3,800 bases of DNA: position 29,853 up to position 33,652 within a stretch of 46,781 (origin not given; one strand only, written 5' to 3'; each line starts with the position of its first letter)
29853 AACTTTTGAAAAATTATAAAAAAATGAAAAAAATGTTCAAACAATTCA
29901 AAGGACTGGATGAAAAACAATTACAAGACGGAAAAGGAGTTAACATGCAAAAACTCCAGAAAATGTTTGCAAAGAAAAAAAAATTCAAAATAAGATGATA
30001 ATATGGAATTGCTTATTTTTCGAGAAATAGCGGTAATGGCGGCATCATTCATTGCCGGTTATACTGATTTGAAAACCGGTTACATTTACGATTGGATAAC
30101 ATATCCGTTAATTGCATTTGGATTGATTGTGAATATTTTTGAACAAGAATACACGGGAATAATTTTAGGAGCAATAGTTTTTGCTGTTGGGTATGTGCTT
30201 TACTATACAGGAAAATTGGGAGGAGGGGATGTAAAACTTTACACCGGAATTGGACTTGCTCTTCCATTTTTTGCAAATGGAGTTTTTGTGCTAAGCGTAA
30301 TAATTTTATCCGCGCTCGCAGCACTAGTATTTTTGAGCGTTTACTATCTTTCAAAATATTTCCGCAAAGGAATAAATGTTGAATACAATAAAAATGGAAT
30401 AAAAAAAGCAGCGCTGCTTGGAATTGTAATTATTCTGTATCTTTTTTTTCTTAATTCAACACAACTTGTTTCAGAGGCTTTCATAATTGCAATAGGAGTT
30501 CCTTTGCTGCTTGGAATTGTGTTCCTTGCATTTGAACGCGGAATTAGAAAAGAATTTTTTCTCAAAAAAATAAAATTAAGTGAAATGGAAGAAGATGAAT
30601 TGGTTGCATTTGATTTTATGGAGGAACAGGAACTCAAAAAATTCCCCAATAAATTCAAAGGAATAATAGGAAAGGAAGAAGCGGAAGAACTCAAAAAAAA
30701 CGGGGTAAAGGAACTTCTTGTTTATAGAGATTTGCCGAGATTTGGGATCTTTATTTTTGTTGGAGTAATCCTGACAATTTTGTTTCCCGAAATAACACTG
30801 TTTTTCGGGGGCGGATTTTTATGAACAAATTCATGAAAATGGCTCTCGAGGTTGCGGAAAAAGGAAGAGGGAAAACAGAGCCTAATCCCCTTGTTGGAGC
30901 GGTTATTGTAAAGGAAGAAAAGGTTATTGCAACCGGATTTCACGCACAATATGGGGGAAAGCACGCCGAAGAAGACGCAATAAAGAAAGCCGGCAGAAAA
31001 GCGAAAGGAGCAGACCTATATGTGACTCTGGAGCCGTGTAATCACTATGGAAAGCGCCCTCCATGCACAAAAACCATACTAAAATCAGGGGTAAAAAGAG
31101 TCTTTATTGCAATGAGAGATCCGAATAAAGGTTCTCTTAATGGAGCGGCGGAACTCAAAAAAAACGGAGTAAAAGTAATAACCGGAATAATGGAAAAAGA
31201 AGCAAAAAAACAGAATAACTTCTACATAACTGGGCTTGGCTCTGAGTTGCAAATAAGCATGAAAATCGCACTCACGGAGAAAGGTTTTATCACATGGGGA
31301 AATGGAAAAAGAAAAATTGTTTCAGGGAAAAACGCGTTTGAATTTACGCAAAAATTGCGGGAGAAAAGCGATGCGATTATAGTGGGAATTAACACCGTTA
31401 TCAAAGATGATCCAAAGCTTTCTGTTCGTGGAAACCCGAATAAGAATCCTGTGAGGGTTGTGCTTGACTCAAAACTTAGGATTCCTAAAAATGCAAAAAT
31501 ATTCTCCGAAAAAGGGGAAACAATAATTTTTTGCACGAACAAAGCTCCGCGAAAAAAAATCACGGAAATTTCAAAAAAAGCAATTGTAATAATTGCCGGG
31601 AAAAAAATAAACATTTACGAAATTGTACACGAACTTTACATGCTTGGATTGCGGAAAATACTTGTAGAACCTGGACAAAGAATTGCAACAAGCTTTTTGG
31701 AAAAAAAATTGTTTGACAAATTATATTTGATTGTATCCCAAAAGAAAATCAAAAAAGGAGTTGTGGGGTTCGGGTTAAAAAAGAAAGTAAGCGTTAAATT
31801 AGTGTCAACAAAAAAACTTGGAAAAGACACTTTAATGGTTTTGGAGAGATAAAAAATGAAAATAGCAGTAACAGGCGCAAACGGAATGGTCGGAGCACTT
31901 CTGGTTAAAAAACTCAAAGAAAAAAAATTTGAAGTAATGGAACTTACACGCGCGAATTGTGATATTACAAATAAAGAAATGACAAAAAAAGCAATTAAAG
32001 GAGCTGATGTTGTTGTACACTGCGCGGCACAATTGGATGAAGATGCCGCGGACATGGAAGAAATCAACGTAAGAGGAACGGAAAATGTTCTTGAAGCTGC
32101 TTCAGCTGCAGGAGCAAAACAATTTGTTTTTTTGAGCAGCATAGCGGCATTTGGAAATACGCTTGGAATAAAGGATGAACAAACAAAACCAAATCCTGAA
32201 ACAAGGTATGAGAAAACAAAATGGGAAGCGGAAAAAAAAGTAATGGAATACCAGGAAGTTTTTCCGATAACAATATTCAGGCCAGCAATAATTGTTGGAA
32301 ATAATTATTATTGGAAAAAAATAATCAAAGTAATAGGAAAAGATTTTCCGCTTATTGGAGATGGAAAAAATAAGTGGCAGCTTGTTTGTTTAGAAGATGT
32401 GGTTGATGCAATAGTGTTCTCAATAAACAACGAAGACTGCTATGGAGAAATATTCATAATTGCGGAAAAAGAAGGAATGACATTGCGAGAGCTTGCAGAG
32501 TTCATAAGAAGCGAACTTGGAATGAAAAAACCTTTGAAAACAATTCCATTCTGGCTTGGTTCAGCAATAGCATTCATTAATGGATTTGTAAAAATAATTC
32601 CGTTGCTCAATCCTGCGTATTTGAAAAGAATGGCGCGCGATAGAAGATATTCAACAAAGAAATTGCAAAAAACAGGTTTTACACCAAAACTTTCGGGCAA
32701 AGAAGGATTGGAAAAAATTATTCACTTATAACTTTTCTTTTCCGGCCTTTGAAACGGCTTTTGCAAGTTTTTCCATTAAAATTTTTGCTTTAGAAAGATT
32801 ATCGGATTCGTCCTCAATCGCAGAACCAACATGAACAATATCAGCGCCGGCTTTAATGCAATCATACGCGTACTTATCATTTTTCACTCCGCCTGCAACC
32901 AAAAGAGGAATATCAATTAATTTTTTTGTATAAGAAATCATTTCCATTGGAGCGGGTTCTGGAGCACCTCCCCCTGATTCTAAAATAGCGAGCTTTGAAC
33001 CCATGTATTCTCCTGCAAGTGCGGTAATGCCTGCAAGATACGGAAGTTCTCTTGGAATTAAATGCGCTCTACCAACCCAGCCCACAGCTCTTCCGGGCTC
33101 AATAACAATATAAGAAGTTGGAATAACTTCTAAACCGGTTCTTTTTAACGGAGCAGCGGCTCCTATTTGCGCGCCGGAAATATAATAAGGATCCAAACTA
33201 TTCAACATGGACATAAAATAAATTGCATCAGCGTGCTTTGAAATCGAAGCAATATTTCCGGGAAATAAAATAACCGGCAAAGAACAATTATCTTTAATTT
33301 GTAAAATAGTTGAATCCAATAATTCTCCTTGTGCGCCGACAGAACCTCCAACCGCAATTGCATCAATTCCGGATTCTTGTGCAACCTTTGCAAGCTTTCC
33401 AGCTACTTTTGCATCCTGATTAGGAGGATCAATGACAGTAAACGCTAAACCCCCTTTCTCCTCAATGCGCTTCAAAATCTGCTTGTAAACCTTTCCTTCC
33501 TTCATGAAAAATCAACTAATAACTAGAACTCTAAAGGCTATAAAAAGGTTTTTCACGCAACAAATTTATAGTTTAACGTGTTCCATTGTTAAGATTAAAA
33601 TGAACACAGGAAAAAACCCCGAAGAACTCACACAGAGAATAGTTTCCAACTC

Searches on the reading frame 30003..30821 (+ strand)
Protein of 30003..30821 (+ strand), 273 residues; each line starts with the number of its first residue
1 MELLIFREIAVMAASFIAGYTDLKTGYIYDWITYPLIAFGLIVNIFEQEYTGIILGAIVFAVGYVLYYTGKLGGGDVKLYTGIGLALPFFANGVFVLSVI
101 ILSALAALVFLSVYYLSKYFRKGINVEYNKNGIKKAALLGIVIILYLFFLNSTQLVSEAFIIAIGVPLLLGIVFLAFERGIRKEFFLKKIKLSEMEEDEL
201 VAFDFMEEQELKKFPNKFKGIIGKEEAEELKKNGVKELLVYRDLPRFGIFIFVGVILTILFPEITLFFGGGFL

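Call 28: search_protein_families(library=pfam, proteins=[window:30003-30821:+], max_evalue=0.001)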
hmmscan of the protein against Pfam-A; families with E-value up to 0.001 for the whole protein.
window:30003-30821:+ (273 aa): 1 family
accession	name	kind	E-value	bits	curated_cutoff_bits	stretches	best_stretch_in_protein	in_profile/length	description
PF01478.23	Peptidase_A24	-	1.2e-13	51.9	26.5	1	10-107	2-103/104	Type IV leader peptidase family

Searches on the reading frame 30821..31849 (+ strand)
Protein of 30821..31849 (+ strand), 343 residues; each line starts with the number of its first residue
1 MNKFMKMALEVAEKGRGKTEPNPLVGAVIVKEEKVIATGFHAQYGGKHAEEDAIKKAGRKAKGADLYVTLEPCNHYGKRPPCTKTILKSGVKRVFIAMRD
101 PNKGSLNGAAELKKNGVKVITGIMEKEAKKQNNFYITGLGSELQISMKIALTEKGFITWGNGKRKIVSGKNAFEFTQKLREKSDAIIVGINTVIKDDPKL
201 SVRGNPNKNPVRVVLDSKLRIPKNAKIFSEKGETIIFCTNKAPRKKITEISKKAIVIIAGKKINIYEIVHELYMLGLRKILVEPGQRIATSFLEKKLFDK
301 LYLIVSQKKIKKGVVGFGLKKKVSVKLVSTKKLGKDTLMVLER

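Call 28: search_protein_families(library=pfam, proteins=[window:30821-31849:+], max_evalue=0.001)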
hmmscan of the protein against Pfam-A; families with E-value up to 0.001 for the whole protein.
window:30821-31849:+ (343 aa): 4 families
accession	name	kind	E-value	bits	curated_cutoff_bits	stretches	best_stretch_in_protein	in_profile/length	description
PF01872.23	RibD_C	-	9.8e-33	114.1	24.1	1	147-338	5-196/197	RibD C-terminal domain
PF00383.29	dCMP_cyt_deam_1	-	2.1e-21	76.1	25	1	2-98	5-102/102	Cytidine and deoxycytidylate deaminase zinc-binding region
PF14437.12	MafB19-deam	-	6.3e-14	52.5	27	1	3-124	5-125/142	MafB19-like deaminase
PF18785.7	Inv-AAD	-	1.2e-07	32.1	26.5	1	26-121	1-116/129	Invertebrate-AID/APOBEC-deaminase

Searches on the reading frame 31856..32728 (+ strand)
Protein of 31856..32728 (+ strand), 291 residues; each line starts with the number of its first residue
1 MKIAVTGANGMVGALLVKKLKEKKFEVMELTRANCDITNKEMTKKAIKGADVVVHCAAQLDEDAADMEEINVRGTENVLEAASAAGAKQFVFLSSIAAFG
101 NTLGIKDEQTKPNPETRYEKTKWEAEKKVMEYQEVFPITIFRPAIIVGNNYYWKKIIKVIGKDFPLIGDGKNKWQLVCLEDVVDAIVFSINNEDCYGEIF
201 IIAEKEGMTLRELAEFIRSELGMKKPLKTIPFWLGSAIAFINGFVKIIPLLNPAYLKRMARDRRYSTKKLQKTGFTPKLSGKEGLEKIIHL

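Call 28: search_protein_families(library=pfam, proteins=[window:31856-32728:+], max_evalue=0.001)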
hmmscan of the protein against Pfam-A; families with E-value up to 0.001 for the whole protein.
window:31856-32728:+ (291 aa): 8 families
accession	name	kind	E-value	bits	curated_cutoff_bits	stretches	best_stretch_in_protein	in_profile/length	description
PF01370.27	Epimerase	-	6.5e-33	114.6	20.9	1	3-200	1-237/240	NAD dependent epimerase/dehydratase family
PF04321.23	RmlD_sub_bind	-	1.6e-23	83.6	27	1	1-159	1-166/287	RmlD substrate binding domain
PF07993.18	NAD_binding_4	-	5.4e-21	75.3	20.1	1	40-149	79-210/258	Male sterility protein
PF01073.25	3Beta_HSD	-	7.3e-19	68.3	22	1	20-224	37-271/280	3-beta hydroxysteroid dehydrogenase/isomerase family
PF16363.11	GDP_Man_Dehyd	-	1.8e-15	57.7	27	1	34-286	58-330/332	GDP-mannose 4,6 dehydratase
PF13460.12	NAD_binding_10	-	3e-13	50.5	27.2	1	7-146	1-146/184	NAD(P)H-binding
PF05368.20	NmrA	-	2.2e-07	31.2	27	1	2-152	4-159/298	NmrA-like family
PF02719.21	Polysacc_synt_2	-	3.4e-07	30.2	20.2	1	28-95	54-128/293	Polysaccharide biosynthesis protein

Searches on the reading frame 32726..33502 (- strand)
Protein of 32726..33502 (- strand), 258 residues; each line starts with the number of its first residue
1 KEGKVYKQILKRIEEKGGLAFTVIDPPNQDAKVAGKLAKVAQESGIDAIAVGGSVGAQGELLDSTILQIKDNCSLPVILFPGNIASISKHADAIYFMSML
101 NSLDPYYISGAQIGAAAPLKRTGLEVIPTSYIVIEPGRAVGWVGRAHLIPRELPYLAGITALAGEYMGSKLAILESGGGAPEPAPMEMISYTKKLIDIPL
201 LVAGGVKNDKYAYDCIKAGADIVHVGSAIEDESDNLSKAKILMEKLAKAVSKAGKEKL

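Call 28: search_protein_families(library=pfam, proteins=[window:32726-33502:-], max_evalue=0.001)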
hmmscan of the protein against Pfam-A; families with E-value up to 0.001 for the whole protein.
window:32726-33502:- (258 aa): 5 families
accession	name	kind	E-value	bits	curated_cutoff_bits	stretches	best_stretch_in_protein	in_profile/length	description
PF01884.23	PcrB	-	2e-43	148.9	23.9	1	20-237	8-219/226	PcrB family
PF00977.27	His_biosynth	-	0.00015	21.8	23.6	1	181-238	57-114/228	Histidine biosynthesis protein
PF05690.20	ThiG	-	0.00043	20.2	23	0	177-242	158-220/247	Thiazole biosynthesis protein ThiG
PF01180.27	DHO_dh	-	0.0007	19.3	27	0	183-230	224-273/291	Dihydroorotate dehydrogenase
PF00478.31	IMPDH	-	0.00098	18.7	25.6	0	187-228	134-238/345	IMP dehydrogenase / GMP reductase domain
